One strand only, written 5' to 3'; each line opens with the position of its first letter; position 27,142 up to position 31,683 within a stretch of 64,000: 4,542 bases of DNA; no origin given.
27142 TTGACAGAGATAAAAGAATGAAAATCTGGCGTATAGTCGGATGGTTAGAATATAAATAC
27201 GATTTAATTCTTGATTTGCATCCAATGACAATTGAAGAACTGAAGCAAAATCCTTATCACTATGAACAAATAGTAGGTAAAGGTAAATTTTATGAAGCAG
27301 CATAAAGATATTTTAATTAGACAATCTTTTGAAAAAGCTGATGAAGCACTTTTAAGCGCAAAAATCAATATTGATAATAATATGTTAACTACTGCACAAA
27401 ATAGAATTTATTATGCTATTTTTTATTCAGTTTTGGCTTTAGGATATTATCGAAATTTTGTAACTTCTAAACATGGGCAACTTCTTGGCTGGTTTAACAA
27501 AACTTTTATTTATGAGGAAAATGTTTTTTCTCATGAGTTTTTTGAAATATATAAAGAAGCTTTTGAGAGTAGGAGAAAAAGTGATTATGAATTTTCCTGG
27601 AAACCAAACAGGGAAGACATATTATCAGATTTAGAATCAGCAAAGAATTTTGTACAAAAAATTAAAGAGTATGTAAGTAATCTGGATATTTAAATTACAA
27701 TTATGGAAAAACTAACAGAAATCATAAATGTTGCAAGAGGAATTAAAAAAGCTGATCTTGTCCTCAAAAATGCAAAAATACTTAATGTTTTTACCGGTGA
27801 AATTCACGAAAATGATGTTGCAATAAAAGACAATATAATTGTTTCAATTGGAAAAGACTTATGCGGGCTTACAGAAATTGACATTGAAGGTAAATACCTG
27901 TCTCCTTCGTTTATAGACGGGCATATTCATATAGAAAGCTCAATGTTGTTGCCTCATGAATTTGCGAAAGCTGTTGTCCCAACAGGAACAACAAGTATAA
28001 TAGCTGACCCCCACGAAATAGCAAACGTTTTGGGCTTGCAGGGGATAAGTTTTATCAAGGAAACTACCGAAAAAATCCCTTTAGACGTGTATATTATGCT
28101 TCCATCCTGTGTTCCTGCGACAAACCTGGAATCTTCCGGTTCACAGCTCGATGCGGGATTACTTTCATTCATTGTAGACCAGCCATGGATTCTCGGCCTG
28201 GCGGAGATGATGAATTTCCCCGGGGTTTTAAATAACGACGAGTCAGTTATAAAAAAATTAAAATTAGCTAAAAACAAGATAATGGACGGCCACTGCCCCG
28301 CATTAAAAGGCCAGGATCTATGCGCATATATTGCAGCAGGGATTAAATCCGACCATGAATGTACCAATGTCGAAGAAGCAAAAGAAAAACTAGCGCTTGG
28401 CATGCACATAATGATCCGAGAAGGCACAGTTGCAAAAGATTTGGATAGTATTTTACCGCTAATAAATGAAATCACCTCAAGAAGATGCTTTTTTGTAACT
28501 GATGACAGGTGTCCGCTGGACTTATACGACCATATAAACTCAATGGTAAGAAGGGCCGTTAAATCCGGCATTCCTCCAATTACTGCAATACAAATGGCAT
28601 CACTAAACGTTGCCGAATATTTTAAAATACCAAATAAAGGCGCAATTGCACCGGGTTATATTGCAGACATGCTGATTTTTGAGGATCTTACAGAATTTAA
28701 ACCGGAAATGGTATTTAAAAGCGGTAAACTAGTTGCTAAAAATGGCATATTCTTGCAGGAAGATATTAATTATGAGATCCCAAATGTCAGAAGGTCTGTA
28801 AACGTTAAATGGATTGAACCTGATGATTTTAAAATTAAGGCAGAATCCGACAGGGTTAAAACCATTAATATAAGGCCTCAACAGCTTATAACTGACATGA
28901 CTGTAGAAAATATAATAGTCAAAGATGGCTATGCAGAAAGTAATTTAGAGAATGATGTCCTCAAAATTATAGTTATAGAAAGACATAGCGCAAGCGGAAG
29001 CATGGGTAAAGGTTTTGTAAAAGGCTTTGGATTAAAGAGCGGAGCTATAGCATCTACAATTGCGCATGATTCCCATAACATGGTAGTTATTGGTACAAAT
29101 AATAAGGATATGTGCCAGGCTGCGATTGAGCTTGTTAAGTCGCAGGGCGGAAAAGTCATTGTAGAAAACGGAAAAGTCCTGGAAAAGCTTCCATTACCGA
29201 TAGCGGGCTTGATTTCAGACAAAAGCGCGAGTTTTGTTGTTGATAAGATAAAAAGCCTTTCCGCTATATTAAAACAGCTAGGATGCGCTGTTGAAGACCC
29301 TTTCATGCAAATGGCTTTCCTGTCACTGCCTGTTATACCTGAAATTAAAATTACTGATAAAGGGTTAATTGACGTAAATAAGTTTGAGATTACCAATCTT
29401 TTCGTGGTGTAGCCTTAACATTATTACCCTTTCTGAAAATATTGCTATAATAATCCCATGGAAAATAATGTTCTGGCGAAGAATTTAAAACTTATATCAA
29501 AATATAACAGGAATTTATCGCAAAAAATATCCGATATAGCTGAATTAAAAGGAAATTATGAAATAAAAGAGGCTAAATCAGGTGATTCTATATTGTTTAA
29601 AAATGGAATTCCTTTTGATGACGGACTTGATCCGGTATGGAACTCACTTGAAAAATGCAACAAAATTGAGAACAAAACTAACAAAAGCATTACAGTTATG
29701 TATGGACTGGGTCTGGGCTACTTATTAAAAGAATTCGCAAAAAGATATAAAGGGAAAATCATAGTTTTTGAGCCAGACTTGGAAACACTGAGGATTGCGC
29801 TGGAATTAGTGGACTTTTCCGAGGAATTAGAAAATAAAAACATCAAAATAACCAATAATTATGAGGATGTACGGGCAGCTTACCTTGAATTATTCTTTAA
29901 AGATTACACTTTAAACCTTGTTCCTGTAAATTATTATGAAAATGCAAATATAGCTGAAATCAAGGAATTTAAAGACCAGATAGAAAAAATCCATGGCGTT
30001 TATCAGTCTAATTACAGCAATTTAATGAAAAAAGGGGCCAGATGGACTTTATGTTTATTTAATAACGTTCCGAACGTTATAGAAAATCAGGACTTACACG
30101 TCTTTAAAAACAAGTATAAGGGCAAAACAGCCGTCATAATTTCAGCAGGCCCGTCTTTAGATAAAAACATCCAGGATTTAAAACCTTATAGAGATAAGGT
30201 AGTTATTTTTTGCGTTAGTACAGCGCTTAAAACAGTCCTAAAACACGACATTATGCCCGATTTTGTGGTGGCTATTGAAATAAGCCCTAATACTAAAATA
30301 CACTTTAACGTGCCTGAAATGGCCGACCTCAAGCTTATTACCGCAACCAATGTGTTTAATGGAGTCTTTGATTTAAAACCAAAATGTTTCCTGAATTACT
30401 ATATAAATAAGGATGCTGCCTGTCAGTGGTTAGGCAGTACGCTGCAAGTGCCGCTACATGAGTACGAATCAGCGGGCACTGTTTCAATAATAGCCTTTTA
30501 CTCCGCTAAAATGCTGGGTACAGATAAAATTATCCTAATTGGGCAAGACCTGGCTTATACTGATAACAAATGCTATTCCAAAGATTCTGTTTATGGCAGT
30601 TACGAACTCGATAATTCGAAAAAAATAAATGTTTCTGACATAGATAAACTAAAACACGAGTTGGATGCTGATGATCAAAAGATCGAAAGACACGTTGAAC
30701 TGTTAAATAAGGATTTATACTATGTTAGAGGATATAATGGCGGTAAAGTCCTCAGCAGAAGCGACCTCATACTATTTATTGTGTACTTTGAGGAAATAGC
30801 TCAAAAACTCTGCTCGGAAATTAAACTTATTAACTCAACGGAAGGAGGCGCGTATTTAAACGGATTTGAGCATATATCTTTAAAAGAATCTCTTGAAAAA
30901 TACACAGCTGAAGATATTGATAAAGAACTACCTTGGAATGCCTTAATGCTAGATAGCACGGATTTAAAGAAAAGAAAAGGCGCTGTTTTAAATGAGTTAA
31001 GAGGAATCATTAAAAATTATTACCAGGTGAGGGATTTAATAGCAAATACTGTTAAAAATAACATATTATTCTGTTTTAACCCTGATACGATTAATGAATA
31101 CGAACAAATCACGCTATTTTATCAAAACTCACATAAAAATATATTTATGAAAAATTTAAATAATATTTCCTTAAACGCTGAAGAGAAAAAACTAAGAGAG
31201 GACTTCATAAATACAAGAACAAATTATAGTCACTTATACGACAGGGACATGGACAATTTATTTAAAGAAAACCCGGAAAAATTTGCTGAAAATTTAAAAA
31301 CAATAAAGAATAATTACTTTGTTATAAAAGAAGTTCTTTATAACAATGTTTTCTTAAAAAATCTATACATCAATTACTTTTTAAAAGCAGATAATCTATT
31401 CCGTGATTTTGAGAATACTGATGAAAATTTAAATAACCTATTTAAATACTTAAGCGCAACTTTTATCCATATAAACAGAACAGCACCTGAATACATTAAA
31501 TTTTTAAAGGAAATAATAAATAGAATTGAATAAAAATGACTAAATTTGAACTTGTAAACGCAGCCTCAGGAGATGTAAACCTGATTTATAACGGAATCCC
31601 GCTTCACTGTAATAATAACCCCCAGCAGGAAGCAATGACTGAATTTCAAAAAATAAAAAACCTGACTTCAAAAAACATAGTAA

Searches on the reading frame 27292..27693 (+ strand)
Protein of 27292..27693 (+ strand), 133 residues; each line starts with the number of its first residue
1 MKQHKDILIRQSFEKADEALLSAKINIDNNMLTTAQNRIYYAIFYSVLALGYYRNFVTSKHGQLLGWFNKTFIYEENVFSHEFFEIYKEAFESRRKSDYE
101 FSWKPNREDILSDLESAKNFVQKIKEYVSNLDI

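Call 11: search_protein_families(library=pfam, proteins=[window:27292-27693:+], max_evalue=0.001)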
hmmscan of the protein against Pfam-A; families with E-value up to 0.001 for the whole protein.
window:27292-27693:+ (133 aa): 1 family
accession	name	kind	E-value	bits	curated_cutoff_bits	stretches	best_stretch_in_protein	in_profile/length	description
PF05168.19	HEPN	-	3.9e-10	40.3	22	1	10-126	2-116/117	HEPN domain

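Call 73: search_protein_families(library=padloc, proteins=[window:27292-27693:+], max_evalue=0.01)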
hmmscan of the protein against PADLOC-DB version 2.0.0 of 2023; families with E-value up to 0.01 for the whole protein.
window:27292-27693:+ (133 aa): 0 families

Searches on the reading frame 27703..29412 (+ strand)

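Call 11: search_protein_families(library=pfam, proteins=[window:27703-29412:+], max_evalue=0.001)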
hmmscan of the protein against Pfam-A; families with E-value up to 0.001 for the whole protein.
window:27703-29412:+ (569 aa): 3 families
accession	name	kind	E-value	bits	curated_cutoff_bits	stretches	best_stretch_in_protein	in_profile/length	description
PF13382.11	Adenine_deam_C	-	1.4e-67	226.8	27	1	394-562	1-169/169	Adenine deaminase C-terminal domain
PF01979.26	Amidohydro_1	-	1.4e-36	126.9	25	1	65-344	1-345/345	Amidohydrolase family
PF07969.17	Amidohydro_3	-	1.4e-07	31.8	29.7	0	290-344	407-471/472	Amidohydrolase family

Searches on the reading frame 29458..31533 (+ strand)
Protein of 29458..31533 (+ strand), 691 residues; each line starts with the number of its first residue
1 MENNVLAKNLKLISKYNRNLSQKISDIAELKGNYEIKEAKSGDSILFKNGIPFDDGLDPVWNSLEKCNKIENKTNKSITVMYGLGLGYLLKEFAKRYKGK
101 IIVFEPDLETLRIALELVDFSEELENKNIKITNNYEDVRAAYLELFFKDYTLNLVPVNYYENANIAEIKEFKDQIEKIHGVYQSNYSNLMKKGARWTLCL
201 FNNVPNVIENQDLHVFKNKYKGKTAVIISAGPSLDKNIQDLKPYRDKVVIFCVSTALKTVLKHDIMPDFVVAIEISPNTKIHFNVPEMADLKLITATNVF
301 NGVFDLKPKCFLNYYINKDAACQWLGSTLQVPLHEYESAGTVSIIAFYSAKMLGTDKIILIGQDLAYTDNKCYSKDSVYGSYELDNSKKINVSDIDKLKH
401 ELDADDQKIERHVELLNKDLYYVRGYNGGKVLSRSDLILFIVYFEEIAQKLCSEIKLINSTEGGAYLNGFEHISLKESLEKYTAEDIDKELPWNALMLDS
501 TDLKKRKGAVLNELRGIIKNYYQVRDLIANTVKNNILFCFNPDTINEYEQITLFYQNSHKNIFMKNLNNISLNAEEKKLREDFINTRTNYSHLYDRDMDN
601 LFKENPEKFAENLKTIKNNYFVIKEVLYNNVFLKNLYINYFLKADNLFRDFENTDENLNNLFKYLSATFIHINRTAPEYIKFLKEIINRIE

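Call 11: search_protein_families(library=pfam, proteins=[window:29458-31533:+], max_evalue=0.001)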
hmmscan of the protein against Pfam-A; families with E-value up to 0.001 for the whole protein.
window:29458-31533:+ (691 aa): 1 family
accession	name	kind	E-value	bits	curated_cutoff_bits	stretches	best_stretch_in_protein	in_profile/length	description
PF01973.23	MptE-like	-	2.2e-36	125.7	34.6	1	200-369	3-170/171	6-hydroxymethylpterin diphosphokinase MptE-like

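Call 53: search_protein_families(library=ncbifam, proteins=[window:29458-31533:+], max_evalue=0.001)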
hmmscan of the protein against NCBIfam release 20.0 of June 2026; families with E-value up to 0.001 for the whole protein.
window:29458-31533:+ (691 aa): 1 family
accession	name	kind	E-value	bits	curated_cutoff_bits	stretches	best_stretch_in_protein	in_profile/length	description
NF050051.1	FlagModPseD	domain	5.8e-38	130.9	670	1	5-628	3-599/640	flagellin modification protein PseD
